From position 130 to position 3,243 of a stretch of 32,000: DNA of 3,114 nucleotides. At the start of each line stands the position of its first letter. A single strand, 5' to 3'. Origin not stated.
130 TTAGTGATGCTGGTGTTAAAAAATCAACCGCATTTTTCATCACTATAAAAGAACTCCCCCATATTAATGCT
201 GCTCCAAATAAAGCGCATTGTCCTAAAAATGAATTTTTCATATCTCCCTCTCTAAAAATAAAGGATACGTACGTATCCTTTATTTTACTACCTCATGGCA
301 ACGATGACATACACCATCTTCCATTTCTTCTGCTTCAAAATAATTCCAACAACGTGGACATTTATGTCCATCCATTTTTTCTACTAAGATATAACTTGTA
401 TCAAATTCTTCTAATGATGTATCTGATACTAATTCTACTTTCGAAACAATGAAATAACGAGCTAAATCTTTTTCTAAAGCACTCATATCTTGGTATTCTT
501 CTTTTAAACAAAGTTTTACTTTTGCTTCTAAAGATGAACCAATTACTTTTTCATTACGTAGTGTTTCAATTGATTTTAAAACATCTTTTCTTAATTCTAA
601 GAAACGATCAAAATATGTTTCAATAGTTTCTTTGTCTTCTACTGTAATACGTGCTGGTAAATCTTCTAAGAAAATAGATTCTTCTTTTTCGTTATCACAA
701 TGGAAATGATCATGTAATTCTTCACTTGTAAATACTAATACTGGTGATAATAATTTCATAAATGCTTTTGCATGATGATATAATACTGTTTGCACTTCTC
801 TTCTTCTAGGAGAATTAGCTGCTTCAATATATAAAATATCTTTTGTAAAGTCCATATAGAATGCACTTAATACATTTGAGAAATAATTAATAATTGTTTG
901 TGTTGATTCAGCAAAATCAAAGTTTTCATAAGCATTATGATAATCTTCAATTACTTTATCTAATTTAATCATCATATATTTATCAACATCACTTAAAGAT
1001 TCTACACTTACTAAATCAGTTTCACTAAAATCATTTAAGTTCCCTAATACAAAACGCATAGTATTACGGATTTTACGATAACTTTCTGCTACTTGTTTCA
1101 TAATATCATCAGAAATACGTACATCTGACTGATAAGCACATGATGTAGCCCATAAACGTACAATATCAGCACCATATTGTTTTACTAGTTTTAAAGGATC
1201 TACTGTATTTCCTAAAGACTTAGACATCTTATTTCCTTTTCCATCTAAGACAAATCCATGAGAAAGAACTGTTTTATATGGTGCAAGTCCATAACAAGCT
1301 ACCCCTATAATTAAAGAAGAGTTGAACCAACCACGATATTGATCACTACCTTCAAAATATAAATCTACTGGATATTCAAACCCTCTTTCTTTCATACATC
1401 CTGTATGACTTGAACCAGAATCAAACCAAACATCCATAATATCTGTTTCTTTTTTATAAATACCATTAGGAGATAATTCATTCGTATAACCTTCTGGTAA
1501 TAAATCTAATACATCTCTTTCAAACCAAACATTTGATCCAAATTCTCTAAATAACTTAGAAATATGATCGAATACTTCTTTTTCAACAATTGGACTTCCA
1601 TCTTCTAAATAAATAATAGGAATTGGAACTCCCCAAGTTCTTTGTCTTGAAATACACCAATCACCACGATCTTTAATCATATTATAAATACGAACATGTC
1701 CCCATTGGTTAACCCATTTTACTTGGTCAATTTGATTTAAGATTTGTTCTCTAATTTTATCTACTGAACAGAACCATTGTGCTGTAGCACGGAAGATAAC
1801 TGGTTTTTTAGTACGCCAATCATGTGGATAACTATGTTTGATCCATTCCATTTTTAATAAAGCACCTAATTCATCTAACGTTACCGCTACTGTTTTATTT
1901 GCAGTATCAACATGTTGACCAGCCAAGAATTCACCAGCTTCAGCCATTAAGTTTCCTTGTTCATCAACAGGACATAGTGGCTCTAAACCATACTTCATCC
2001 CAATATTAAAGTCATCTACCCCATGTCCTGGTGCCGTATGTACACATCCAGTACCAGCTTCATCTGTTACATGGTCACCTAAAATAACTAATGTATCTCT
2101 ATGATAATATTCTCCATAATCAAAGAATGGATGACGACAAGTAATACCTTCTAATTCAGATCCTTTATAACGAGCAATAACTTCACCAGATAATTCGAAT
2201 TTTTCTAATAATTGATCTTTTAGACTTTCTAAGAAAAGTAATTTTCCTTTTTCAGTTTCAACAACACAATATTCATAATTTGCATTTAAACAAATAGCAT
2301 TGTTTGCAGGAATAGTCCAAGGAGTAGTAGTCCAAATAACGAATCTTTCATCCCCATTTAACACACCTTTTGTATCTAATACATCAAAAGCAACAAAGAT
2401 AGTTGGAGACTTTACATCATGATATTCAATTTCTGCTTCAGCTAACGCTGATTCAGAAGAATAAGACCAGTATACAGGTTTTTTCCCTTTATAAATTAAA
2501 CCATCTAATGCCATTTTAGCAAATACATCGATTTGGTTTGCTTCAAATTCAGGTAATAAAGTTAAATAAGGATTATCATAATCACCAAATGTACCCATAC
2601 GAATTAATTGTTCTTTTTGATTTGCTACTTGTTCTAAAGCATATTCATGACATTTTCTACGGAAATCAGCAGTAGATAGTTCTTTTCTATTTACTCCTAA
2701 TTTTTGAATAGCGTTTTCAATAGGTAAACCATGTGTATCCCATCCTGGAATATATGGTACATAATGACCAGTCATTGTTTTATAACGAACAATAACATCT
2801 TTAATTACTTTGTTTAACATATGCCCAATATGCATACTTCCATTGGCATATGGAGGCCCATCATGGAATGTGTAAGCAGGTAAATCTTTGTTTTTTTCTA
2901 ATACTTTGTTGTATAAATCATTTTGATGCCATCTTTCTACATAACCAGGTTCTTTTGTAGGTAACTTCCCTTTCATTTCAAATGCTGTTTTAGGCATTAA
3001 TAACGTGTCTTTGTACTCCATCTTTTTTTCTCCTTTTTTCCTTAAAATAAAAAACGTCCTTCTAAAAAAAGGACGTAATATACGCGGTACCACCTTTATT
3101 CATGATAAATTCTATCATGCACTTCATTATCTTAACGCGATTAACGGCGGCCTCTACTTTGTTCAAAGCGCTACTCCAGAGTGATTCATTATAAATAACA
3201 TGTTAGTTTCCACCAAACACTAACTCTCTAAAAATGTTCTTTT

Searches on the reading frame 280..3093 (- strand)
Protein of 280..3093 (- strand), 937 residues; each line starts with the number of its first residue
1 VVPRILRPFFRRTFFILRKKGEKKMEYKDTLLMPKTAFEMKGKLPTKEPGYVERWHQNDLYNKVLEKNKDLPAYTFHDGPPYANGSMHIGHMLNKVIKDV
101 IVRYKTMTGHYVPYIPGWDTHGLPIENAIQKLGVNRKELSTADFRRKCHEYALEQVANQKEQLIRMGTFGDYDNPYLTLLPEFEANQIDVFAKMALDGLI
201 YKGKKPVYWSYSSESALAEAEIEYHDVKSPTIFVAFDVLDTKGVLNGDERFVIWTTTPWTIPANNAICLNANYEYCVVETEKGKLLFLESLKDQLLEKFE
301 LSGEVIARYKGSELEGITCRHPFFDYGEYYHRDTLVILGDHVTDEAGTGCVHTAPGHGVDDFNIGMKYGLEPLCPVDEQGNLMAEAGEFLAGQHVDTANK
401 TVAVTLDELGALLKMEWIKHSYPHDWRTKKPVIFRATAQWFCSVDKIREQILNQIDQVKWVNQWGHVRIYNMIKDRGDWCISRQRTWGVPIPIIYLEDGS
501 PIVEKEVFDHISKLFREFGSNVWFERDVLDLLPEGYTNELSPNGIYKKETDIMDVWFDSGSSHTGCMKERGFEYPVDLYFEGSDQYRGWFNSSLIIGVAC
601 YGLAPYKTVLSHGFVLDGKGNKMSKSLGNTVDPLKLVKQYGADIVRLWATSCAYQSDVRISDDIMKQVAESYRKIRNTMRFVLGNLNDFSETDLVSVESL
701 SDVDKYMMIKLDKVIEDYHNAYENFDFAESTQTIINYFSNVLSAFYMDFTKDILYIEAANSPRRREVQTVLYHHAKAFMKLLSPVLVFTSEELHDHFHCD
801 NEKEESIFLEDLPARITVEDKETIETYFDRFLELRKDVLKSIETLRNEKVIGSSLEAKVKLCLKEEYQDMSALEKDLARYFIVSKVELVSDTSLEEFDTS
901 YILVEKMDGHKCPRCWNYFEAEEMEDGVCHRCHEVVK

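Call 8: search_protein_families(library=ncbifam, proteins=[window:280-3093:-])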
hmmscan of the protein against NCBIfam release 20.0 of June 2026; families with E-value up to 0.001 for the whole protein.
window:280-3093:- (937 aa): 18 families
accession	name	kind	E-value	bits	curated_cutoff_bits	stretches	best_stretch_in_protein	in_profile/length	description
TIGR00392.1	ileS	equivalog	6.3e-291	967.5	621.4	1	38-861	2-859/861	isoleucine--tRNA ligase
NF040702.1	ileS_w_GNAT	exception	1.7e-242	807.4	1999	2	290-934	453-1088/1100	isoleucine--tRNA ligase, N-acetyltransferase domain-containing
TIGR00422.1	valS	equivalog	1.4e-135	453.4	612.1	2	332-894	252-792/863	valine--tRNA ligase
NF009687.0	PRK13208.1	equivalog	1.5e-124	416.9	738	2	335-893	254-793/801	valine--tRNA ligase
NF004349.1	PRK05729.1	equivalog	2.9e-116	389.7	704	2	314-893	234-774/860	valine--tRNA ligase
NF000258.1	MupB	exception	2.3e-103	346.8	1900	1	52-879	13-831/1033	mupirocin-resistant isoleucine--tRNA ligase MupB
NF000257.1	MupA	exception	2e-99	333.7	1900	1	54-813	15-772/1024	mupirocin-resistant isoleucine--tRNA ligase MupA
NF011492.0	PRK14900.1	equivalog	2.1e-79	267.6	1783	2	341-879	271-786/1044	valine--tRNA ligase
NF000540.1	alt_ValS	exception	2.9e-71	240.5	900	3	387-878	334-818/827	valine--tRNA ligase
NF008957.0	PRK12300.1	subfamily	2.6e-46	158.1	677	2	53-362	15-322/946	leucine--tRNA ligase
TIGR00396.1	leuS_bact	equivalog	2.9e-41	141.5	548.4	3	52-223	11-168/843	leucine--tRNA ligase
TIGR00398.1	metG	equivalog_domain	6.7e-40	137.3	336.35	2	602-806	308-510/530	methionine--tRNA ligase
TIGR00395.1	leuS_arch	equivalog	5.5e-31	107.4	648.5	2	51-362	7-316/938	leucine--tRNA ligase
NF008900.0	PRK12267.1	equivalog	1.2e-27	96.7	598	2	601-831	279-510/648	methionine--tRNA ligase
NF001100.0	PRK00133.1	equivalog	2.7e-23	82.4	587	2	81-141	14-74/676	methionine--tRNA ligase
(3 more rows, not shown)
